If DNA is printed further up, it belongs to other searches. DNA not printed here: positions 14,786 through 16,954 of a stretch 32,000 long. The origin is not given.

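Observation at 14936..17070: Membrane-fused HerA/FtsK-type ATPase translationally coupled to a poly-lysine-tailed protein: possible membrane DNA translocase module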

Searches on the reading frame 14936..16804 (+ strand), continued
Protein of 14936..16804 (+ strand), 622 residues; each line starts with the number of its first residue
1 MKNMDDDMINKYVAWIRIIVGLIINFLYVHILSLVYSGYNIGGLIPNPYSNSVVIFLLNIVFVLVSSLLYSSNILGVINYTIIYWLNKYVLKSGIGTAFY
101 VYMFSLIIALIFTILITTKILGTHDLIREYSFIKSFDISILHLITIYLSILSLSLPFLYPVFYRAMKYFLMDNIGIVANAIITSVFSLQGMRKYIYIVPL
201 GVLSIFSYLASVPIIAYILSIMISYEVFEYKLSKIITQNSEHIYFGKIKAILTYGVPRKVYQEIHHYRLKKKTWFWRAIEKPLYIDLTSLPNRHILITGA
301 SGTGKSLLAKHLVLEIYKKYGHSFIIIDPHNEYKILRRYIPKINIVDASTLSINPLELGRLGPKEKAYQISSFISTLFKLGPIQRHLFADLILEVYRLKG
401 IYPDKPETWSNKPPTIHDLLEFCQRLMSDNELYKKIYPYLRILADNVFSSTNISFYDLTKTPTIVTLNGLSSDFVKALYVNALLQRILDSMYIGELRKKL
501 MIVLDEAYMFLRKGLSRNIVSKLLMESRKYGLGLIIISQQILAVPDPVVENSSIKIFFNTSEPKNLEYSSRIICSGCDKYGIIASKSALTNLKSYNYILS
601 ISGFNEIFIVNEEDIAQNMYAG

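Call 31: find_homologous_proteins(query=A2, max_evalue=0.001)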
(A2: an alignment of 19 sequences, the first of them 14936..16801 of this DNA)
Query A2 (19 sequences) (622 aa, profile of the alignment): 43 proteins with E <= 0.001 among 8000 candidates.
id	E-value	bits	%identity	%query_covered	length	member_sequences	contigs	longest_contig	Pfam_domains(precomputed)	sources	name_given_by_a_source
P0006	3.1e-258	877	45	83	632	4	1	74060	PF01935.24,PF12846.14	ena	-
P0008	5.2e-258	876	42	98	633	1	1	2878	PF19044.7,PF01935.24,PF12846.14,PF20720.4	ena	-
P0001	1.2e-250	852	87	99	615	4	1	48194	PF19044.7,PF01935.24,PF12846.14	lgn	-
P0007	9.4e-248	842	41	95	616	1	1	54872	PF19044.7,PF01935.24,PF12846.14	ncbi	ncbi:MAG: ATP-binding protein [Thermoprotei archaeon]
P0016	1.3e-246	839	36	67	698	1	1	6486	PF01935.24,PF12846.14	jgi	-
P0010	1.4e-246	839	51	62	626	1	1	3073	PF19044.7,PF01935.24,PF12846.14,PF20720.4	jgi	-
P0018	4.0e-246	837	36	67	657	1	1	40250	PF01935.24,PF12846.14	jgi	-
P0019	4.0e-246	837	36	67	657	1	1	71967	PF01935.24,PF12846.14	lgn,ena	-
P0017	1.5e-245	835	38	60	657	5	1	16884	PF10412.16,PF01935.24,PF13401.13,PF12846.14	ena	-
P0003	3.6e-245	834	64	99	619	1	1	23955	PF19044.7,PF01935.24,PF12846.14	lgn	-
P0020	3.9e-244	830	38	60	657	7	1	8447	PF10412.16,PF01935.24,PF12846.14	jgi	jgi:hypothetical protein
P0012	2.6e-239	815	41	86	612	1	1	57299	PF10412.16,PF19044.7,PF01935.24,PF05707.19,PF05872.19,PF13401.13,PF12846.14,PF20720.4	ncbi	-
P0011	9.7e-239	813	42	91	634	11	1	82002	PF01935.24,PF12846.14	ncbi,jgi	-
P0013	1.6e-237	809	41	88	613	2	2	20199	PF10412.16,PF19044.7,PF01935.24,PF05872.19,PF13401.13,PF12846.14,PF20720.4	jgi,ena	-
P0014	1.6e-236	805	41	78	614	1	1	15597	PF10412.16,PF19044.7,PF01935.24,PF05872.19,PF13401.13,PF12846.14,PF20720.4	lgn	-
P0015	5.4e-221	754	36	68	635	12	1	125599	PF10412.16,PF19044.7,PF01935.24,PF13401.13,PF12846.14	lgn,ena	-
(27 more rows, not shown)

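Call 37: search_protein_representatives(alignment_id=A2)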
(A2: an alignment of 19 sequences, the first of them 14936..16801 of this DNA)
Query: 19 sequences, 631 profile positions. Proteins with E-value up to 0.001 (for the whole library): 11170; up to 1e-10: 2591; up to 1e-30: 249. The best 150 are listed.
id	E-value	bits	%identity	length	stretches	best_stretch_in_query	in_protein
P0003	1.1e-245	833.9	-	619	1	3-629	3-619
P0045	5.5e-241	818.4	-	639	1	1-627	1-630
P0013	5.2e-238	808.6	-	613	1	1-623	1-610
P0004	9.3e-235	797.8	-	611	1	11-629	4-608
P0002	9.8e-220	748.2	-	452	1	179-628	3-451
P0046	8.8e-213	725.2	-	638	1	7-624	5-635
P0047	4.4e-178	610.6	-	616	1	15-628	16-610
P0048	2.6e-172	591.6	-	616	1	6-623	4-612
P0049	3.1e-170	584.7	-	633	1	6-618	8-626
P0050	1.5e-169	582.5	-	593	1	8-617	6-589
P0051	2.0e-164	565.5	-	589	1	18-626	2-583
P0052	1.6e-150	519.5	-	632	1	19-619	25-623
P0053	2.1e-149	515.9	-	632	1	41-618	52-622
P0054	2.2e-148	512.5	-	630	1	11-621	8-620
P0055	3.5e-147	508.5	-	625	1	19-622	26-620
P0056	9.6e-145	500.5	-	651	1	8-618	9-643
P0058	5.3e-140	484.8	-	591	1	11-618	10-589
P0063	5.8e-129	448.3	-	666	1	12-620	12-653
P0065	1.7e-115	403.9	-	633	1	12-616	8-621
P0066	2.1e-109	383.7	-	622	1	14-599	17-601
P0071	1.1e-96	341.7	-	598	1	24-618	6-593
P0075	5.6e-83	296.4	-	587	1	26-618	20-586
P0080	1.0e-77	279.1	-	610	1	35-616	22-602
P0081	1.9e-75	271.5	-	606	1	277-618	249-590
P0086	7.4e-71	256.4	-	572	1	283-620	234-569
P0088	5.4e-69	250.2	-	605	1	15-609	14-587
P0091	9.4e-68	246.1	-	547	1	283-604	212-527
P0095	8.7e-66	239.6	-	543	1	283-618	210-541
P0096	8.8e-66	239.6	-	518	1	281-615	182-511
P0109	4.7e-58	214.1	-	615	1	283-599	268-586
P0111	6.1e-57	210.4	-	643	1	172-616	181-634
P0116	6.7e-56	207.0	-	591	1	181-617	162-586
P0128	7.6e-51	190.3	-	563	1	283-606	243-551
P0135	6.2e-50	187.2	-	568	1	298-618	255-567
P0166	1.9e-44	169.1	-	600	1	283-617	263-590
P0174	1.4e-42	163.0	-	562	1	298-606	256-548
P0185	5.4e-41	157.7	-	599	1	41-600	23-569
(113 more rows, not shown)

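Call 38: search_protein_families(library=ncbifam, proteins=[P0047, P0056, P0065, P0071, P0075, P0081, P0086, P0091, P0095, P0096], max_evalue=1e-10)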
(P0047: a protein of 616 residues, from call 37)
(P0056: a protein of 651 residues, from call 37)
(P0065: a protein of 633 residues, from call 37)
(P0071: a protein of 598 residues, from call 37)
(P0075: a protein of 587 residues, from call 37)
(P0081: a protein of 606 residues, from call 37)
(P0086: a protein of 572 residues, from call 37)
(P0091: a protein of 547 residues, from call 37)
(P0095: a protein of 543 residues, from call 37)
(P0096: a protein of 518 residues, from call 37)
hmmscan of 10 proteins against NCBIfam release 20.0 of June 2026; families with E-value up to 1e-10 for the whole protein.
P0047 (616 aa): 6 families
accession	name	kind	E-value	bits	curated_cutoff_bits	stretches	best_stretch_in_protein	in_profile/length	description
NF053655.1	CedD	equivalog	5.3e-23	81.5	600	1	281-546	222-476/527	DNA-translocating ATPase CedD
NF045971.1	conju_CD1110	equivalog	1.8e-17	62.9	325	1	267-529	402-668/752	VirB4-like conjugal transfer ATPase, CD1110 family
NF045975.1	VirB4_plasma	equivalog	8.8e-17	60.1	590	1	280-530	515-804/894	Mbov_0397 family ICE element conjugal transfer ATPase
NF042944.1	HerA_antiphage_2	equivalog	8.8e-15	54.4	850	0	271-421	127-271/576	anti-phage-associated helicase HerA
NF033849.1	ser_rich_anae_1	subfamily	9e-14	49.8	650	0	225-401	729-892/1163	serine-rich protein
NF041017.1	DNA_import_CedB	equivalog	1.7e-13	50.1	700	1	266-529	261-515/590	DNA import protein CedB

P0056 (651 aa): 4 families
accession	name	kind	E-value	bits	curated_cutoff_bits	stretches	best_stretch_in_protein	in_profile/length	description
NF053655.1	CedD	equivalog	9.8e-16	57.5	600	0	486-587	375-474/527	DNA-translocating ATPase CedD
NF041017.1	DNA_import_CedB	equivalog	4.9e-15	55.2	700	1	313-589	264-535/590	DNA import protein CedB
NF033849.1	ser_rich_anae_1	subfamily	2.1e-14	51.9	650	0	314-440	749-892/1163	serine-rich protein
NF045971.1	conju_CD1110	equivalog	4e-13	48.5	325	1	311-393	402-486/752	VirB4-like conjugal transfer ATPase, CD1110 family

P0065 (633 aa): 4 families
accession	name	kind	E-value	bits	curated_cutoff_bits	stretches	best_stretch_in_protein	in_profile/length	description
NF053655.1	CedD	equivalog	5.9e-19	68.1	600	1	468-571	377-478/527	DNA-translocating ATPase CedD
NF042943.1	HerA_antiphage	equivalog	2.8e-14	52.6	800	0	293-353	145-205/566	anti-phage-associated helicase HerA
NF041017.1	DNA_import_CedB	equivalog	4.8e-14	51.9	700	1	299-566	270-532/590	DNA import protein CedB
NF040937.1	HerA_Thermprot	equivalog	3.8e-12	45.4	800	0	475-580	310-422/487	DNA double-strand break repair helicase HerA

P0071 (598 aa): 7 families
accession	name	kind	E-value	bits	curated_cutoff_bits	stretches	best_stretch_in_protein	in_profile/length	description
NF041017.1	DNA_import_CedB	equivalog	1.4e-31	109.8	700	1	255-528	265-521/590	DNA import protein CedB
NF053655.1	CedD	equivalog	1.6e-22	79.9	600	1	267-538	223-475/527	DNA-translocating ATPase CedD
NF040937.1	HerA_Thermprot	equivalog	7.4e-15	54.3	800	1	267-560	142-432/487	DNA double-strand break repair helicase HerA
NF040819.1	helicase_HerA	equivalog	1.9e-14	53.1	970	0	480-557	403-482/561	DNA double-strand break repair helicase HerA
NF042943.1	HerA_antiphage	equivalog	2.3e-12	46.3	800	0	444-558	398-518/566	anti-phage-associated helicase HerA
NF045975.1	VirB4_plasma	equivalog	1.4e-11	42.9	590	1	265-526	515-807/894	Mbov_0397 family ICE element conjugal transfer ATPase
NF033849.1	ser_rich_anae_1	subfamily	3e-11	41.5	650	0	499-556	1047-1104/1163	serine-rich protein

P0075 (587 aa): 8 families
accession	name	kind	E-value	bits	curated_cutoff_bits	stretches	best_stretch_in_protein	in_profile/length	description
NF053655.1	CedD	equivalog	2.6e-27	95.7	600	1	257-586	212-524/527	DNA-translocating ATPase CedD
NF041017.1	DNA_import_CedB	equivalog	1.1e-20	73.8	700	1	257-576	265-575/590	DNA import protein CedB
NF042943.1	HerA_antiphage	equivalog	8.2e-20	70.9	800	0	439-578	398-540/566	anti-phage-associated helicase HerA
NF045975.1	VirB4_plasma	equivalog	2.1e-19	68.8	590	1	263-522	511-810/894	Mbov_0397 family ICE element conjugal transfer ATPase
NF045971.1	conju_CD1110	equivalog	1.1e-15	57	325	1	256-519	404-672/752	VirB4-like conjugal transfer ATPase, CD1110 family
NF040819.1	helicase_HerA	equivalog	1.7e-14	53.3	970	0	466-578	394-505/561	DNA double-strand break repair helicase HerA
NF042944.1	HerA_antiphage_2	equivalog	4.7e-12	45.4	850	0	476-574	429-529/576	anti-phage-associated helicase HerA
NF040937.1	HerA_Thermprot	equivalog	4.3e-11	41.9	800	0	259-574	133-448/487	DNA double-strand break repair helicase HerA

P0081 (606 aa): 7 families
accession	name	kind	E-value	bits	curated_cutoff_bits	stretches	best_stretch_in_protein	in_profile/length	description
NF053655.1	CedD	equivalog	1.4e-27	96.6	600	2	273-345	222-293/527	DNA-translocating ATPase CedD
NF040937.1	HerA_Thermprot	equivalog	6.8e-17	61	800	1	272-579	140-449/487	DNA double-strand break repair helicase HerA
NF042943.1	HerA_antiphage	equivalog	5e-15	55.1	800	0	260-314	144-199/566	anti-phage-associated helicase HerA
NF042944.1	HerA_antiphage_2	equivalog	5.6e-14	51.8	850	0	495-583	451-534/576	anti-phage-associated helicase HerA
NF045975.1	VirB4_plasma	equivalog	3.3e-13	48.3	590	0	270-424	513-687/894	Mbov_0397 family ICE element conjugal transfer ATPase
NF033849.1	ser_rich_anae_1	subfamily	4.4e-13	47.5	650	0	263-429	750-926/1163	serine-rich protein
NF040819.1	helicase_HerA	equivalog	4.6e-11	41.9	970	0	469-551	391-479/561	DNA double-strand break repair helicase HerA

P0086 (572 aa): 2 families
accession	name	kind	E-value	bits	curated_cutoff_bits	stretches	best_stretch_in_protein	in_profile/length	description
NF040937.1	HerA_Thermprot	equivalog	1.5e-11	43.4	800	1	253-556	142-449/487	DNA double-strand break repair helicase HerA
TIGR02746.1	TraC-F-type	equivalog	4.6e-11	41.4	567.05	0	246-276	424-455/800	type IV secretion system protein TraC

P0091 (547 aa): 4 families
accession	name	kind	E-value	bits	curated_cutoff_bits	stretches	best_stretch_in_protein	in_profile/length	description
NF053655.1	CedD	equivalog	2e-12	46.5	600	0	387-520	376-506/527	DNA-translocating ATPase CedD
NF040937.1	HerA_Thermprot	equivalog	1.9e-11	43.1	800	0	396-528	311-447/487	DNA double-strand break repair helicase HerA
NF045975.1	VirB4_plasma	equivalog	3e-11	41.8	590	0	226-527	513-869/894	Mbov_0397 family ICE element conjugal transfer ATPase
NF040819.1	helicase_HerA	equivalog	3.2e-11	42.5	970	0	433-528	405-500/561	DNA double-strand break repair helicase HerA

P0095 (543 aa): 1 family
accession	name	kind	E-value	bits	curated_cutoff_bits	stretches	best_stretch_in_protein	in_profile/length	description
TIGR02746.1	TraC-F-type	equivalog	4.3e-11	41.5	567.05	0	393-472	603-684/800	type IV secretion system protein TraC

P0096 (518 aa): 2 families
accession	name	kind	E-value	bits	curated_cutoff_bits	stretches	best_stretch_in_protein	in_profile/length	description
NF053655.1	CedD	equivalog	4.5e-18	65.2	600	1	202-516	223-526/527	DNA-translocating ATPase CedD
NF040937.1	HerA_Thermprot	equivalog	1.6e-15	56.5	800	0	393-500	339-446/487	DNA double-strand break repair helicase HerA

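Call 39: predict_structure(alignment_id=A2)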
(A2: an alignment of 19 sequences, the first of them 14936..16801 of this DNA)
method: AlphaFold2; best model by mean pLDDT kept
length: 622 residues; sequences in the alignment: 19
mean_pLDDT: 75.8   pTM: 0.65
mean pLDDT of the five models: 75.8, 73.1, 70.7, 69.4, 67.3
residues with pLDDT >= 90: 140; 70-90: 254; 50-70: 168; < 50: 60
segments of 3 or more residues with pLDDT < 50: 1-8, 39-46, 93-103, 108-110, 112-135
pLDDT, mean of each block of 10 residues (from residue 1): 45 61 68 59 46 73 76 66 58 48 48 46 37 50 66 64 69 66 63 63 64 61 61 65 90 82 73 85 87 92 90 92 91 91 86 79 89 86 92 94 89 88 90 89 66 70 88 83 87 81 90 76 84 92 88 93 91 85 91 90 86 84 56
secondary structure, 60 per line:
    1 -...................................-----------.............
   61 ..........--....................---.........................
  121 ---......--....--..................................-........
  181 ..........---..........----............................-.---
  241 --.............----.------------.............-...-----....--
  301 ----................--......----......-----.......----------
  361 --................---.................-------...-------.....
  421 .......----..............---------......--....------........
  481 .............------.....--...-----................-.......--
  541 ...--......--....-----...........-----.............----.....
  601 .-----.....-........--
elements in order: H2-36 H48-70 H73-92 H96-120 H124-129 H132-135 H138-171 H173-190 H194-203 H208-235 E243-255 E273-285 E295-298 H305-320 E323-328 H333-338 E344-347 H363-378 H382-398 H416-427 H432-445 H455-460 E463-466 H473-493 E500-504 H515-530 E532-538 H546-551 E554-557 H563-573 H579-591 E596-601 E607-611 H613-620

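Call 43: fold_search(model_id=the predicted structure, library=pdb)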
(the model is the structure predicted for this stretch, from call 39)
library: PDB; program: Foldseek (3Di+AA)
matches with E <= 10: 1462; with E <= 0.001: 155
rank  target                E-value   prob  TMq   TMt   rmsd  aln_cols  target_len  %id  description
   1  7es4                  1.8e-14  1.00  0.47  0.75   3.8       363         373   22  the crystral structure of DndH-C-domain (released 2022-05-11)
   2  4d2i_A                1.0e-13  1.00  0.39  0.51   6.7       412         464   20  Crystal structure of the HerA hexameric DNA translocase from Sulfolobus solfataricus bound to AMP-PNP (released 2014-12-03)
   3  4d2i_B                2.3e-13  1.00  0.38  0.49   8.9       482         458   18  Crystal structure of the HerA hexameric DNA translocase from Sulfolobus solfataricus bound to AMP-PNP (released 2014-12-03)
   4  4ag5_B                2.5e-12  1.00  0.47  0.75   3.8       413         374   21  Structure of VirB4 of Thermoanaerobacter pseudethanolicus (released 2012-07-04)
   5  4ag6_A                3.3e-12  1.00  0.47  0.75   4.1       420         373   22  Structure of VirB4 of Thermoanaerobacter pseudethanolicus (released 2012-07-04)
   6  4ag6_B                4.3e-12  1.00  0.46  0.72   4.2       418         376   22  Structure of VirB4 of Thermoanaerobacter pseudethanolicus (released 2012-07-04)
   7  4ag5_A                6.2e-12  1.00  0.47  0.74   4.3       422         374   22  Structure of VirB4 of Thermoanaerobacter pseudethanolicus (released 2012-07-04)
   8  8wj3_D                2.6e-11  1.00  0.40  0.49   7.2       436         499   17  Cryo-EM structure of a bacterial protein (released 2024-09-11)
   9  9x1m_A                2.7e-11  1.00  0.40  0.42   5.5       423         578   16  The cryo-EM structure of HerA-NurA complex with AMPPNP and dsDNA from Thermococcus kodakarensis (released 2026-02-04)
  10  8xau_E                6.1e-11  1.00  0.35  0.39  12.6       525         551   15  Cryo-EM structure of HerA (released 2024-06-05)
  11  8wiv_A                8.8e-11  1.00  0.35  0.51  10.3       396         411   16  Cryo-EM structure of a bacterial protein (released 2024-09-11)
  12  8wld_A                9.2e-11  1.00  0.39  0.49   7.0       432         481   19  Cryo-EM structure of SIR2/HerA antiphage complex (released 2024-09-11)
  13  8wj3_N                9.6e-11  1.00  0.38  0.43   7.0       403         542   19  Cryo-EM structure of a bacterial protein (released 2024-09-11)
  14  9x1l_A                1.2e-10  1.00  0.38  0.41   6.7       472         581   15  The cryo-EM structure of HerA-NurA complex with AMPPNP from Thermococcus kodakarensis (released 2026-02-04)
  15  8wiv_D                1.4e-10  1.00  0.42  0.43   6.6       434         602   18  Cryo-EM structure of a bacterial protein (released 2024-09-11)
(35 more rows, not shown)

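Call 46: find_related_loci(query=A2, collection=genome_contigs, flank=10000)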
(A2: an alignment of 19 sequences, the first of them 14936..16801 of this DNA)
Query A2 (622 aa) in genome_contigs; peptide patterns used: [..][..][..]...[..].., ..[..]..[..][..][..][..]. (x = any residue, [..] = any of these).
600 stretches matched a pattern (row limit reached: there are more); 22 encode a relative of the query (tblastn E <= 1e-3); 22 distinct loci.
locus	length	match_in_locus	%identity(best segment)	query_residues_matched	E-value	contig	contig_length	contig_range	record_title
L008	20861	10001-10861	25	282-566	6e-12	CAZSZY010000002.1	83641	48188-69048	MAG TPA_asm: uncultured Methanosarcinales archaeon isolate SRP191223_co1_382 genome assembly, contig: NODE_124_length_83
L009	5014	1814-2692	23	282-567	2e-11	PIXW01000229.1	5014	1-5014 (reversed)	MAG: ANME-2 cluster archaeon isolate WYZ-LMO14 WYZ-LMO14_contig339737, whole genome shotgun sequence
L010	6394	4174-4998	24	292-566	4e-11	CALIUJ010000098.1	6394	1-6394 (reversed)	MAG: uncultured Archaeoglobaceae archaeon isolate S1_Bin_MAXBIN__075_sub_1 genome assembly, contig: c_000000375564, whol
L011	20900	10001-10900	24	282-571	8e-11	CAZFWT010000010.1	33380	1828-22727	MAG TPA_asm: uncultured Halobacteria archaeon isolate SRP178699_co2_296 genome assembly, contig: NODE_584_length_33380_c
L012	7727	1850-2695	24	283-570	1e-10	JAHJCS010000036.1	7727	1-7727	MAG: Nanoarchaeota archaeon isolate Modern_marine.mb.317 Modern_marine.mb.317_k141_427964, whole genome shotgun sequence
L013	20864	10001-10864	23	292-573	1e-10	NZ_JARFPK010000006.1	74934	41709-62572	Candidatus Methanocrinis natronophilus strain Mx NODE_11_length_74934_cov_6.88891_ID_45, whole genome shotgun sequence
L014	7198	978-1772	24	287-540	2e-8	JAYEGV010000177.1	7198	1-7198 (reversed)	MAG: Methanobacteriota archaeon isolate MAG236 MAG236_177, whole genome shotgun sequence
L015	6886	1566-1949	25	463-585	4e-8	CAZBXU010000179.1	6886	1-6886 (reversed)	MAG TPA_asm: uncultured Spirochaetaceae bacterium isolate SRP214966_co5_300 genome assembly, contig: NODE_12031_length_6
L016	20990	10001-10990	31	285-540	9e-8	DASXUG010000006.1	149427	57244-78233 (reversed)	MAG TPA_asm: Methylophilaceae bacterium isolate SMAG_U4712 k141_185461, whole genome shotgun sequence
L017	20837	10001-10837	22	282-540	3e-7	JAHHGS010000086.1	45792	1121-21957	MAG: Aphanocapsa sp. GSE-SYN-MK-11-07L scaffold_24_c2, whole genome shotgun sequence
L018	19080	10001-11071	28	285-565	2e-7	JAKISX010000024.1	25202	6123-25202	MAG: Sulfurimonas sp. isolate D96SM.bin.28 NODE_1513_length_25202_cov_6.039880, whole genome shotgun sequence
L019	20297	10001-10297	28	441-540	6e-7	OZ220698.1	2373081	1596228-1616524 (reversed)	MAG: Dehalococcoidia bacterium isolate 1c31877f-31fb-4be5-889e-2983ccd84c47 genome assembly, chromosome: 1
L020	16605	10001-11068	28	285-565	7e-7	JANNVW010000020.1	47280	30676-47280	MAG: Ferruginibacter sp. isolate VAR_34_metabat_434 VAR_34_k141_3054615, whole genome shotgun sequence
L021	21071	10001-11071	25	285-568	1e-6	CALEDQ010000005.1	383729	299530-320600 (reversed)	MAG TPA_asm: uncultured bacterium isolate SRR3330203_bin.17_CONCOCT_v1.1_MAG genome assembly, contig: ERZ724088.15, whol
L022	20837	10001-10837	22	282-540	2e-6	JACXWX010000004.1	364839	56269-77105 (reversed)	Phormidium tenue FACHB-886 contig4, whole genome shotgun sequence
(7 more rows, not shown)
